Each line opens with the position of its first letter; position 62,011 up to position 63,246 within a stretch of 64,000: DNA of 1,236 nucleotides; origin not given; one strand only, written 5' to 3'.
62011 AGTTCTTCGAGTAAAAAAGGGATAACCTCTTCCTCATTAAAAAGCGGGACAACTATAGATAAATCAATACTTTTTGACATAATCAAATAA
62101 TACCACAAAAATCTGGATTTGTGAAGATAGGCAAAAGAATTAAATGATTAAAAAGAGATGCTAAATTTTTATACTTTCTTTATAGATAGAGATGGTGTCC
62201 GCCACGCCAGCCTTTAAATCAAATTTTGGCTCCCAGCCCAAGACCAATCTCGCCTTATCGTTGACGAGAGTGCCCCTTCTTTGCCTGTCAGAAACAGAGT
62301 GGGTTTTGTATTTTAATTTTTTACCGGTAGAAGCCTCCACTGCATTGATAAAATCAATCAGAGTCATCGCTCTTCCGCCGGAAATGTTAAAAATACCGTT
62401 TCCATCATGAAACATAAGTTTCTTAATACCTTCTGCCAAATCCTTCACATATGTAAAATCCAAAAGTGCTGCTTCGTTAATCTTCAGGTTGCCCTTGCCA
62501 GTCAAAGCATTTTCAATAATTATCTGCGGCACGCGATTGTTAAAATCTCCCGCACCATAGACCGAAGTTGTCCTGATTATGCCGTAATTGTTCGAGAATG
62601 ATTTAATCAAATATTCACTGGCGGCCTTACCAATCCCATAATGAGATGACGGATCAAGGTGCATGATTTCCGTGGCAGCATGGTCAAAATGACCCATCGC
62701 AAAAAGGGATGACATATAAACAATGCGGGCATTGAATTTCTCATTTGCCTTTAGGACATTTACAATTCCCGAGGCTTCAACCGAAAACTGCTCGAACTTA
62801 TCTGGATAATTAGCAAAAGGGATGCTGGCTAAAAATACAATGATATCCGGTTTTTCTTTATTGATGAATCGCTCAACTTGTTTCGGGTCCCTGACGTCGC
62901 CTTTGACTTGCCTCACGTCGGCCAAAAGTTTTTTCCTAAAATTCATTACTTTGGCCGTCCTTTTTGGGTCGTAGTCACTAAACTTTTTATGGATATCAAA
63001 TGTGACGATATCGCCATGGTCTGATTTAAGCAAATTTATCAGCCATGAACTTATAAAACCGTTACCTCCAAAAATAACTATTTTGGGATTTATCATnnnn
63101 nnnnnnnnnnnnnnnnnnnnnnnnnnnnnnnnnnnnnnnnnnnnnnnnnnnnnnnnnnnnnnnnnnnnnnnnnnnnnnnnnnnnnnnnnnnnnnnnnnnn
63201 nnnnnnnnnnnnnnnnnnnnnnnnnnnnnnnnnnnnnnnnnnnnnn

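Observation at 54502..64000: Two distinct DegT-fold 3-dehydrases (Lys→His) in one glycan locus imply 3,6-dideoxyhexose biosynthesis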

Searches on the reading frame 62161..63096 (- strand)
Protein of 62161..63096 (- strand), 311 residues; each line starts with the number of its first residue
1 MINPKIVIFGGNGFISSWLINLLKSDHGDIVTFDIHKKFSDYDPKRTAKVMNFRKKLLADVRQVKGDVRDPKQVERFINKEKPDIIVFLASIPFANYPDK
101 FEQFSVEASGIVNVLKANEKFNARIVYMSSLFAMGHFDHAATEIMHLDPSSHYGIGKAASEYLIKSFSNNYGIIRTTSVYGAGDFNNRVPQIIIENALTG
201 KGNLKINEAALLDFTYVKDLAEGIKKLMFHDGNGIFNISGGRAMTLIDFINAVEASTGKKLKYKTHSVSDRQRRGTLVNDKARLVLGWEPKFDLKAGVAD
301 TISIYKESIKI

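Call 7: search_protein_families(library=pfam, proteins=[window:62161-63096:-])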
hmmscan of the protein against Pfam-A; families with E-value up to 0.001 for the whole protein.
window:62161-63096:- (311 aa): 6 families
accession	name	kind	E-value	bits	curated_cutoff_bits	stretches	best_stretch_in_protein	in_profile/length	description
PF01370.27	Epimerase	-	5.3e-28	98.5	20.9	1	6-238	1-239/240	NAD dependent epimerase/dehydratase family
PF16363.11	GDP_Man_Dehyd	-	2.1e-24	87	27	1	8-300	2-331/332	GDP-mannose 4,6 dehydratase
PF04321.23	RmlD_sub_bind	-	6.9e-18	65.1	27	1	5-260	2-234/287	RmlD substrate binding domain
PF01073.25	3Beta_HSD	-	4.3e-10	39.5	22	1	7-221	1-222/280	3-beta hydroxysteroid dehydrogenase/isomerase family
PF02719.21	Polysacc_synt_2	-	2.2e-05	24.3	20.2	1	6-171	1-156/293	Polysaccharide biosynthesis protein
PF13460.12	NAD_binding_10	-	0.00073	19.9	27.2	0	59-179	39-146/184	NAD(P)H-binding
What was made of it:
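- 62161..63096 (-): SDR-B: a 311-aa extended SDR with YGIGK and MSSLF and no Asp/Glu dehydratase pair. It is translationally coupled to DegT-2 by a 4-nt overlap. It is a probable ketoreductase or epimerase, not a 4,6-dehydratase. PF01370, 98.5 bits (call 7).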

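Call 8: search_protein_families(library=ncbifam, proteins=[window:62161-63096:-])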
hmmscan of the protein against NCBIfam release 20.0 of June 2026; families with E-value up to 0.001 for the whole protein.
window:62161-63096:- (311 aa): 14 families
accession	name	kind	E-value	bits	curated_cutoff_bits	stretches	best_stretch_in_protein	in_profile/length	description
TIGR01181.1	dTDP_gluc_dehyt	equivalog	7e-27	94.3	365.1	1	5-307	1-313/321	dTDP-glucose 4,6-dehydratase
TIGR01214.1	rmlD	equivalog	5.3e-19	68.4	224.05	1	5-260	1-229/285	dTDP-4-dehydrorhamnose reductase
TIGR01179.1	galE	equivalog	1.4e-17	63.6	262.3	2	5-170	1-162/332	UDP-glucose 4-epimerase GalE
TIGR04180.1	EDH_00030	hypoth_equivalog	5.8e-16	58.4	475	1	6-292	1-296/297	NAD-dependent 4,6-dehydratase LegB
TIGR02622.1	CDP_4_6_dhtase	equivalog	2.2e-15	56.7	278.45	1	5-308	6-333/352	CDP-glucose 4,6-dehydratase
TIGR02197.1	heptose_epim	equivalog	6.6e-14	51.8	274.6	1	6-305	1-313/316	ADP-glyceromanno-heptose 6-epimerase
NF007490.0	PRK10084.1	subfamily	1.4e-13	50.5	649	1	142-306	156-335/361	dTDP-glucose 4,6-dehydratase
NF007582.0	PRK10217.1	equivalog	1.2e-11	44.4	698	1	5-282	3-295/355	dTDP-glucose 4,6-dehydratase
NF043036.1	ErythonDh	equivalog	1.4e-11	44.1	325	1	5-169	2-165/321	D-erythronate dehydrogenase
NF047922.1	GDPFucSynFcl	equivalog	2.2e-07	30.6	500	1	64-307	35-303/308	GDP-L-fucose synthase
NF007440.0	PRK09987.1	equivalog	1.3e-06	27.9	308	1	61-183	33-158/299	dTDP-4-dehydrorhamnose reductase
TIGR01472.1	gmd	equivalog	1.9e-06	27.3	415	1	12-271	9-282/342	GDP-mannose 4,6-dehydratase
NF007956.0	PRK10675.1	subfamily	8.7e-06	25.1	394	0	209-268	228-291/338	UDP-glucose 4-epimerase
NF041015.1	UDPsulfquin_syn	equivalog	1.7e-05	24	575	1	48-145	55-156/384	UDP-sulfoquinovose synthase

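Call 15: find_encoding_contigs(protein=window:62161-63096:-, flank=10000, max_places=3)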
Protein window:62161-63096:- (311 aa): 23 contigs read that carry it; 2 places shown.
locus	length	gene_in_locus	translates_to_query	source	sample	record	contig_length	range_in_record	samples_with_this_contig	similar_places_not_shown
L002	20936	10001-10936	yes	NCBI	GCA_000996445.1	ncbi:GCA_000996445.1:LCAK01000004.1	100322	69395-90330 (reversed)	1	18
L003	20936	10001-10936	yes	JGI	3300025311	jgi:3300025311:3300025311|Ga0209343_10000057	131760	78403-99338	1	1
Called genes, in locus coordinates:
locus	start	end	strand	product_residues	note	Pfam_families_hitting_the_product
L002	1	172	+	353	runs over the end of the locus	PF00534:Glycos_transf_1, PF20706:GT4-conflict, PF13692:Glyco_trans_1_4, PF13524:Glyco_trans_1_2 (weak)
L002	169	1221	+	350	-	PF00534:Glycos_transf_1, PF13692:Glyco_trans_1_4, PF13524:Glyco_trans_1_2 (weak)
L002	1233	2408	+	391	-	PF00534:Glycos_transf_1, PF13692:Glyco_trans_1_4, PF13524:Glyco_trans_1_2 (weak)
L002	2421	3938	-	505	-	PF02310:B12-binding, PF04055:Radical_SAM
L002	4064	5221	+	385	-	PF13439:Glyco_transf_4 (weak), PF00534:Glycos_transf_1, PF13692:Glyco_trans_1_4, PF13524:Glyco_trans_1_2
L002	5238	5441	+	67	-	PF01073:3Beta_HSD (weak), PF01370:Epimerase, PF07993:NAD_binding_4 (weak), PF16363:GDP_Man_Dehyd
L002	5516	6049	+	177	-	PF01370:Epimerase, PF16363:GDP_Man_Dehyd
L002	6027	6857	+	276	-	PF13292:DXP_synthase_N (faint), PF00456:Transketolase_N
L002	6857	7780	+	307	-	PF02779:Transket_pyr, PF02780:Transketolase_C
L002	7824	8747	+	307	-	-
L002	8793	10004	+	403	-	PF00155:Aminotran_1_2 (weak), PF01041:DegT_DnrJ_EryC1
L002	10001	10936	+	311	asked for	PF01073:3Beta_HSD, PF01370:Epimerase, PF02719:Polysacc_synt_2 (faint), PF04321:RmlD_sub_bind, PF16363:GDP_Man_Dehyd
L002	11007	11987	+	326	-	PF00535:Glycos_transf_2, PF10111:Glyco_tranf_2_2, PF13641:Glyco_tranf_2_3 (faint)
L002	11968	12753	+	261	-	PF04794:YdjC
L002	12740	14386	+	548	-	PF02366:PMT, PF13231:PMT_2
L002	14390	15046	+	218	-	PF13489:Methyltransf_23, PF07021:MetW, PF08241:Methyltransf_11, PF08242:Methyltransf_12, PF13649:Methyltransf_25, PF13847:Methyltransf_31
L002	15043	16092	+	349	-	PF00534:Glycos_transf_1, PF13692:Glyco_trans_1_4, PF13524:Glyco_trans_1_2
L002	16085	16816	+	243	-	PF01370:Epimerase, PF04321:RmlD_sub_bind, PF01073:3Beta_HSD, PF02719:Polysacc_synt_2, PF16363:GDP_Man_Dehyd, PF07993:NAD_binding_4 (weak)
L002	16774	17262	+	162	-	PF14667:Polysacc_synt_C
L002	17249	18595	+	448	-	PF01041:DegT_DnrJ_EryC1, PF01212:Beta_elim_lyase (faint)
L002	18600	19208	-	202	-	PF13489:Methyltransf_23, PF02353:CMAS (faint), PF13847:Methyltransf_31, PF08241:Methyltransf_11, PF08242:Methyltransf_12, PF13649:Methyltransf_25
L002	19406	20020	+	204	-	PF00535:Glycos_transf_2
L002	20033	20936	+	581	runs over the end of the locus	-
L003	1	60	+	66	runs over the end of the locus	-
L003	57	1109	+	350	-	PF00534:Glycos_transf_1, PF13692:Glyco_trans_1_4, PF13524:Glyco_trans_1_2 (weak)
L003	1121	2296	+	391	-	PF00534:Glycos_transf_1, PF13692:Glyco_trans_1_4, PF13524:Glyco_trans_1_2 (weak)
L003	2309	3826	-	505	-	PF02310:B12-binding, PF04055:Radical_SAM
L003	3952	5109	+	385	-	PF13439:Glyco_transf_4 (weak), PF00534:Glycos_transf_1, PF13692:Glyco_trans_1_4, PF13524:Glyco_trans_1_2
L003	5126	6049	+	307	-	PF01073:3Beta_HSD, PF01370:Epimerase, PF02719:Polysacc_synt_2 (faint), PF04321:RmlD_sub_bind, PF07993:NAD_binding_4 (weak), PF16363:GDP_Man_Dehyd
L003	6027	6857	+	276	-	PF13292:DXP_synthase_N (faint), PF00456:Transketolase_N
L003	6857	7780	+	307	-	PF02779:Transket_pyr, PF02780:Transketolase_C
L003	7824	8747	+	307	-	-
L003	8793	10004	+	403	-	PF00155:Aminotran_1_2 (weak), PF01041:DegT_DnrJ_EryC1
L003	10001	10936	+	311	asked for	PF01073:3Beta_HSD, PF01370:Epimerase, PF02719:Polysacc_synt_2 (faint), PF04321:RmlD_sub_bind, PF16363:GDP_Man_Dehyd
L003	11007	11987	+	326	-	PF00535:Glycos_transf_2, PF10111:Glyco_tranf_2_2, PF13641:Glyco_tranf_2_3 (faint)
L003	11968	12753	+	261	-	PF04794:YdjC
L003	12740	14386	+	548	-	PF02366:PMT, PF13231:PMT_2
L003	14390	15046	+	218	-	PF13489:Methyltransf_23, PF07021:MetW, PF08241:Methyltransf_11, PF08242:Methyltransf_12, PF13649:Methyltransf_25, PF13847:Methyltransf_31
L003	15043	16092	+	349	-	PF00534:Glycos_transf_1, PF13692:Glyco_trans_1_4, PF13524:Glyco_trans_1_2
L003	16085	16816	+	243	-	PF01370:Epimerase, PF04321:RmlD_sub_bind, PF01073:3Beta_HSD, PF02719:Polysacc_synt_2, PF16363:GDP_Man_Dehyd, PF07993:NAD_binding_4 (weak)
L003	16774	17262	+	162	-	PF14667:Polysacc_synt_C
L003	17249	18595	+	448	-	PF01041:DegT_DnrJ_EryC1, PF01212:Beta_elim_lyase (faint)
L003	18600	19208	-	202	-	PF13489:Methyltransf_23, PF02353:CMAS (faint), PF13847:Methyltransf_31, PF08241:Methyltransf_11, PF08242:Methyltransf_12, PF13649:Methyltransf_25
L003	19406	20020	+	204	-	PF00535:Glycos_transf_2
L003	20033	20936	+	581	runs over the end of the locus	-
